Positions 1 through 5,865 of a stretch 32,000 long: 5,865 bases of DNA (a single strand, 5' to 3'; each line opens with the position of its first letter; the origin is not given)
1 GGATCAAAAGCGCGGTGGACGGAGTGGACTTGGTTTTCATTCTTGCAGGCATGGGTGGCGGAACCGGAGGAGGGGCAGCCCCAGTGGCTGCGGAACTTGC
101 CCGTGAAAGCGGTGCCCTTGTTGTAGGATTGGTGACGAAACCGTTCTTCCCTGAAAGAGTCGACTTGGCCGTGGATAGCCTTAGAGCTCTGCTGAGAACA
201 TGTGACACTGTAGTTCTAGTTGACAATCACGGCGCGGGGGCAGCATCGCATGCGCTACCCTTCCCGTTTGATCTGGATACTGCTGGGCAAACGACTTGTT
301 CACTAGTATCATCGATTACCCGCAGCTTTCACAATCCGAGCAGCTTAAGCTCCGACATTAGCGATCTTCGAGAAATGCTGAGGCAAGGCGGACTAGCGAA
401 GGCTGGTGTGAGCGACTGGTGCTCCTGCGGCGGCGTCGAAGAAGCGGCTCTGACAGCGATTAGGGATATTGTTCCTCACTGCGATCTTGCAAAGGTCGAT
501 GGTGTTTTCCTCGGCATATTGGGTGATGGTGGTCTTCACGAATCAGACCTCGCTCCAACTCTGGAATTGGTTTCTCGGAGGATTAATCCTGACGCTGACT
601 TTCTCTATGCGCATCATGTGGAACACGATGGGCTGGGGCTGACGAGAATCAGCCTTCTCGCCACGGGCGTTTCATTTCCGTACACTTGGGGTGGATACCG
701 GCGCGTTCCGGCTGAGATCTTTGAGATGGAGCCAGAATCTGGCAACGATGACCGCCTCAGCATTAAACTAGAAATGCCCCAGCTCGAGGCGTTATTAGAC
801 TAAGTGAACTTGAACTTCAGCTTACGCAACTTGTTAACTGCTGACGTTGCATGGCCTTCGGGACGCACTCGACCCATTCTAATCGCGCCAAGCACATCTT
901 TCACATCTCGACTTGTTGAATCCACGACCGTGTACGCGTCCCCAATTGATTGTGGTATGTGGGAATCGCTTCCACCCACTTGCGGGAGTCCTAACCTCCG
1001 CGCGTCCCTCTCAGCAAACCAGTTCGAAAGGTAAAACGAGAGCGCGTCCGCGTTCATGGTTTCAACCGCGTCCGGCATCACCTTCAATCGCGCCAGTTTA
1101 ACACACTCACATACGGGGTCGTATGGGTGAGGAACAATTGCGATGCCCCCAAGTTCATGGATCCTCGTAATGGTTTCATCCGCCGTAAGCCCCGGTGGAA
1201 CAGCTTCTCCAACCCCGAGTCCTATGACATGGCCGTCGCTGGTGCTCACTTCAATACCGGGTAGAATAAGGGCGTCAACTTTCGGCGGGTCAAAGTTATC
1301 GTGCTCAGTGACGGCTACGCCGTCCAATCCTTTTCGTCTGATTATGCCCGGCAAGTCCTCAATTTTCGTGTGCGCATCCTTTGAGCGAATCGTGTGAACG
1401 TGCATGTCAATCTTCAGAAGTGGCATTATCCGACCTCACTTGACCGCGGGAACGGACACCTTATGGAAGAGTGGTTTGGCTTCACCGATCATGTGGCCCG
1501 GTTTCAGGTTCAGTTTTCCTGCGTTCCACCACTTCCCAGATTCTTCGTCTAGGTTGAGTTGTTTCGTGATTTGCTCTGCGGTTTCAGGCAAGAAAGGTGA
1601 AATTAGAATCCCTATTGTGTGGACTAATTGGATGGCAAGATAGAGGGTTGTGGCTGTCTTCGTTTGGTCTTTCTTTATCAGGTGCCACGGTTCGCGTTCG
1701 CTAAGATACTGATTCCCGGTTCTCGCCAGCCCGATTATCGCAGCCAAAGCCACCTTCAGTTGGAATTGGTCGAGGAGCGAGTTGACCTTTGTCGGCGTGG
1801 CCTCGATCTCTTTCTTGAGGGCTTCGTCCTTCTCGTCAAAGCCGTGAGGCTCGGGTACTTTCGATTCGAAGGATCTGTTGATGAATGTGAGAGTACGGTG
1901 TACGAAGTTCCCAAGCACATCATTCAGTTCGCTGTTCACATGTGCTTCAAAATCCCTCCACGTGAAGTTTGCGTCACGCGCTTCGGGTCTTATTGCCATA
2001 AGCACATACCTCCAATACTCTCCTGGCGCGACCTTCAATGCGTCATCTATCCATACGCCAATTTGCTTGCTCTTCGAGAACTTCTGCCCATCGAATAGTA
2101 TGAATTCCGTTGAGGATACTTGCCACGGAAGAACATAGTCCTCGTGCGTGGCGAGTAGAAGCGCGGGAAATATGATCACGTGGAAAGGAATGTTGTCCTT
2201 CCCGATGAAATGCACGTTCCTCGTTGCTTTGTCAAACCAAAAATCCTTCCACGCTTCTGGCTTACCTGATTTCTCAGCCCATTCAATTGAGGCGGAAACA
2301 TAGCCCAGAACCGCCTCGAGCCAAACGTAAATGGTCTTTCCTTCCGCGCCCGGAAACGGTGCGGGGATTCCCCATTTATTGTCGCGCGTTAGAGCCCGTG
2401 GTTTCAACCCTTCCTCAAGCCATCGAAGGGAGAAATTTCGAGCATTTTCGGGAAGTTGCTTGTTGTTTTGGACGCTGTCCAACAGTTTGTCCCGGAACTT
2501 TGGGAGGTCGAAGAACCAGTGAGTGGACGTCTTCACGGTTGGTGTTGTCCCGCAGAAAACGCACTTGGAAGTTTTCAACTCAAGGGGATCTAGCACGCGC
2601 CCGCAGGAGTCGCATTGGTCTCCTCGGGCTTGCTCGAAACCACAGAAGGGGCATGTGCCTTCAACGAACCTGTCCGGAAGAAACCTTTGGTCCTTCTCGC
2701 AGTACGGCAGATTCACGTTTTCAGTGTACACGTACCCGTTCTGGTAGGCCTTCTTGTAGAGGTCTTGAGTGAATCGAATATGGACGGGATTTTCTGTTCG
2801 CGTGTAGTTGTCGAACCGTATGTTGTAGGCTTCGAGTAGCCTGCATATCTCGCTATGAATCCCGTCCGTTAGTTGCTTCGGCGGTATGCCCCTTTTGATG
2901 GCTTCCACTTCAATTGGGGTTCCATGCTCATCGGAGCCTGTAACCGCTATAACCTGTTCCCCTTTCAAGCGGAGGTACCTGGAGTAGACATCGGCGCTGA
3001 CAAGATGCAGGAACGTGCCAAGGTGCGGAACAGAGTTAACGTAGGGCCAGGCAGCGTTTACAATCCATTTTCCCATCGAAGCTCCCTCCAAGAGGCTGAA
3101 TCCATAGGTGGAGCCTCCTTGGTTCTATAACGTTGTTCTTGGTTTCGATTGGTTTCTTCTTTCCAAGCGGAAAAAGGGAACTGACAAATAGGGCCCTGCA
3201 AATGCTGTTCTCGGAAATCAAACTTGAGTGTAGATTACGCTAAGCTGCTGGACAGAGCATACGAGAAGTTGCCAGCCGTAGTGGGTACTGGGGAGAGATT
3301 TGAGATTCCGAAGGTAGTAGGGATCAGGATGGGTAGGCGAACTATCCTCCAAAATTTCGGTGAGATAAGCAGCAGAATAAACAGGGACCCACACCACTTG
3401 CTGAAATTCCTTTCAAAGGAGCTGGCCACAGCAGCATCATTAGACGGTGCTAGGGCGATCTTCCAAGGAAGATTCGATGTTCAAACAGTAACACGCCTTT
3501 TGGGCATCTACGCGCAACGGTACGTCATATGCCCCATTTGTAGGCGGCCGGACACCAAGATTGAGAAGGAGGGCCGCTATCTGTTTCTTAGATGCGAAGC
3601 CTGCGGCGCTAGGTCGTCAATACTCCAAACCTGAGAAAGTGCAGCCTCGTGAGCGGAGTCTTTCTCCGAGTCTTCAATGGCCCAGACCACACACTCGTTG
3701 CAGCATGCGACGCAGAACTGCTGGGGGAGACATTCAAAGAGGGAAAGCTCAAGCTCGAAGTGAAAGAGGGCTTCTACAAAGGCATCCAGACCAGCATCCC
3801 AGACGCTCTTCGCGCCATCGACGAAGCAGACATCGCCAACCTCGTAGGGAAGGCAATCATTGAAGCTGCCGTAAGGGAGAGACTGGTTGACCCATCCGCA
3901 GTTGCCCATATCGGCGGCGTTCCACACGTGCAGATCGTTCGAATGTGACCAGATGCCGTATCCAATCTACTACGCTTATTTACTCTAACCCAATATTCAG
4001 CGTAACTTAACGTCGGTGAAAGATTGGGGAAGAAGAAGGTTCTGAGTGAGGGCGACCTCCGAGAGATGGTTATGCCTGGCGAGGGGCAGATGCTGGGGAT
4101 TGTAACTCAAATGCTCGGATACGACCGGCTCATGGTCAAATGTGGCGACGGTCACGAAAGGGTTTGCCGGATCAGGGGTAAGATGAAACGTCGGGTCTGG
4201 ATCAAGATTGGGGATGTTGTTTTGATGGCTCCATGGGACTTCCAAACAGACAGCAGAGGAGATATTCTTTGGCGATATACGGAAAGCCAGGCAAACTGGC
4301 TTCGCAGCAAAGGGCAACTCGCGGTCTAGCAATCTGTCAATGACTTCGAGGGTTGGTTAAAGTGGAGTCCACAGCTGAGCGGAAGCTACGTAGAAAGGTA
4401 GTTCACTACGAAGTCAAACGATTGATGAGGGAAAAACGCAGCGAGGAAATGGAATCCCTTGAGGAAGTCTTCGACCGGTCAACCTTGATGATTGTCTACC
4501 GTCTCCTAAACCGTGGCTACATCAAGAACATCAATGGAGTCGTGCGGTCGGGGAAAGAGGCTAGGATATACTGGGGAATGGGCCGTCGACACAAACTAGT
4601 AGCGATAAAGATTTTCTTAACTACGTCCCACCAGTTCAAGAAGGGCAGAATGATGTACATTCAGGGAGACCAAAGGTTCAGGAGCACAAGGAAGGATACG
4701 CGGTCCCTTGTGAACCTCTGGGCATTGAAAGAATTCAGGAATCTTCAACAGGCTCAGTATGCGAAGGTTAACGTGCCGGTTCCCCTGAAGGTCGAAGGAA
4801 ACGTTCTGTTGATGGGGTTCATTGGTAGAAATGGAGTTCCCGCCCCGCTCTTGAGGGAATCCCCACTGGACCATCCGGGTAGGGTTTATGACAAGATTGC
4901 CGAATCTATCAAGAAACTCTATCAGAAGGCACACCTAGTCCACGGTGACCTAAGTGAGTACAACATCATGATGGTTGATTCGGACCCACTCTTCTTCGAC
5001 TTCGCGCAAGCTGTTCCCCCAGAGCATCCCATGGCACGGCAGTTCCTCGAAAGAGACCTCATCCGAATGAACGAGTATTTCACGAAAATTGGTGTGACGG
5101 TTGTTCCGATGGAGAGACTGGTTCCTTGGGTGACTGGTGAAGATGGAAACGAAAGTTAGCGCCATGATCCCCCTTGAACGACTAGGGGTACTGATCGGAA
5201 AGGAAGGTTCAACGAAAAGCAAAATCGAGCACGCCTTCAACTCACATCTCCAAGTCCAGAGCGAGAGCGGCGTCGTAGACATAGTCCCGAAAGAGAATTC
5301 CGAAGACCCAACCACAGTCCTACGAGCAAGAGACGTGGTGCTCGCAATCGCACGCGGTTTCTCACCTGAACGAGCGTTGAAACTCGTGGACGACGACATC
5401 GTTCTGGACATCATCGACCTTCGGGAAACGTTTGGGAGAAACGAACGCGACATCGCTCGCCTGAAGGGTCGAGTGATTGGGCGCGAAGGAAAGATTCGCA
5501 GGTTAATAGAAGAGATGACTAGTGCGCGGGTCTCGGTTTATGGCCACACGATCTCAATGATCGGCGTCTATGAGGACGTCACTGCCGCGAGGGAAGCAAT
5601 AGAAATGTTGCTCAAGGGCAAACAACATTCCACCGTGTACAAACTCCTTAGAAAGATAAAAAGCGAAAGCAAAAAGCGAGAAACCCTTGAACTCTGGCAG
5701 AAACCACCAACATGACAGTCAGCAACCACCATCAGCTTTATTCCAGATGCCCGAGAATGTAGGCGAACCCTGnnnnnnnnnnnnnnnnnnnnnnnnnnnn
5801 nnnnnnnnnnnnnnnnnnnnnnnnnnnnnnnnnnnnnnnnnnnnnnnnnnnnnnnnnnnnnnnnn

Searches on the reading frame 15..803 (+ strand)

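Call 46: search_protein_families(library=pfam, proteins=[window:15-803:+], max_evalue=0.00001)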
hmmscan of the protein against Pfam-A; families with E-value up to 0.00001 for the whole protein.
window:15-803:+ (262 aa): 1 family
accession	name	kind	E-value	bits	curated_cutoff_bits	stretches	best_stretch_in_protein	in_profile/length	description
PF00091.31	Tubulin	-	4.7e-16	60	33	1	2-72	104-183/190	Tubulin/FtsZ family, GTPase domain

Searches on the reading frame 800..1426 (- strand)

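Call 46: search_protein_families(library=pfam, proteins=[window:800-1426:-], max_evalue=0.00001)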
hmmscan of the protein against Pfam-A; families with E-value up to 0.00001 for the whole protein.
window:800-1426:- (208 aa): 1 family
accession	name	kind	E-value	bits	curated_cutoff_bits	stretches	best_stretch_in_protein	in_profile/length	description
PF13263.12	PHP_C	-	2.7e-16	59.3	21.3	1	134-187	3-56/56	PHP-associated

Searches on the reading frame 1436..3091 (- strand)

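Call 46: search_protein_families(library=pfam, proteins=[window:1436-3091:-], max_evalue=0.00001)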
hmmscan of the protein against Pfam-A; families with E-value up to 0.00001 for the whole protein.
window:1436-3091:- (551 aa): 3 families
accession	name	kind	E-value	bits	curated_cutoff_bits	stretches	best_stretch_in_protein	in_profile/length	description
PF09334.17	tRNA-synt_1g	-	9.9e-151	502.4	20.1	1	10-401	2-391/391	tRNA synthetases class I (M)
PF19303.5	Anticodon_3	-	1.5e-18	67.5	23.5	1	412-546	1-136/152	Anticodon binding domain of methionyl tRNA ligase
PF00133.28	tRNA-synt_1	-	3.8e-12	46.1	22.7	1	7-64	23-80/414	tRNA synthetases class I (I, L, M and V)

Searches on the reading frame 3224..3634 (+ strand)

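Call 46: search_protein_families(library=pfam, proteins=[window:3224-3634:+], max_evalue=0.00001)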
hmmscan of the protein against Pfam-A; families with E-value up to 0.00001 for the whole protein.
window:3224-3634:+ (136 aa): 1 family
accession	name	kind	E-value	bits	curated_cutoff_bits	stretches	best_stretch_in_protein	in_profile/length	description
PF01873.23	eIF-5_eIF-2B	-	2.7e-33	114.8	27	1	22-130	7-117/117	Domain found in IF2B/IF5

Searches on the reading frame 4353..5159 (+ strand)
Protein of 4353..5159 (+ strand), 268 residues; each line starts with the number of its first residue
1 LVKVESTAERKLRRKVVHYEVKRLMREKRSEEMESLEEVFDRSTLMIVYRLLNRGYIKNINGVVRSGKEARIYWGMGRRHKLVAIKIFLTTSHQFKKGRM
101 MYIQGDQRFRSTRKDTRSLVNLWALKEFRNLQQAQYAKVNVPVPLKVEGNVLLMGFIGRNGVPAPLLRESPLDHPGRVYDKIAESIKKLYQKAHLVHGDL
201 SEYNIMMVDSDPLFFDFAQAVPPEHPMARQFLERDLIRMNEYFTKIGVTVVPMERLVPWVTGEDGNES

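Call 46: search_protein_families(library=pfam, proteins=[window:4353-5159:+], max_evalue=0.00001)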
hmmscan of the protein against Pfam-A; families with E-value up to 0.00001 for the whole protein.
window:4353-5159:+ (268 aa): 1 family
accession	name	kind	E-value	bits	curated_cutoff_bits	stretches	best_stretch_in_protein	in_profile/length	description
PF01163.29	RIO1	-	3.4e-55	187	22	1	72-253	2-184/187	RIO domain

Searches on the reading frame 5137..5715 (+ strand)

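Call 46: search_protein_families(library=pfam, proteins=[window:5137-5715:+], max_evalue=0.00001)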
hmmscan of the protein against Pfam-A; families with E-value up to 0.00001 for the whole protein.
window:5137-5715:+ (192 aa): 3 families
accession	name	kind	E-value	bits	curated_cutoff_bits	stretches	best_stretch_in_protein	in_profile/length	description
PF00013.35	KH_1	-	3.8e-11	43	21.5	0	109-156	10-65/66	KH domain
PF21800.4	KH_KRR1_2nd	-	1.9e-09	37.8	27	1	89-161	2-73/91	KRR1 small subunit processome component, second KH domain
PF22891.2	KH_PNO1_2nd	-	2.3e-09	37.7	27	1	104-176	16-88/90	Eukaryotic type KH-domain (KH-domain type I) (327.11.2)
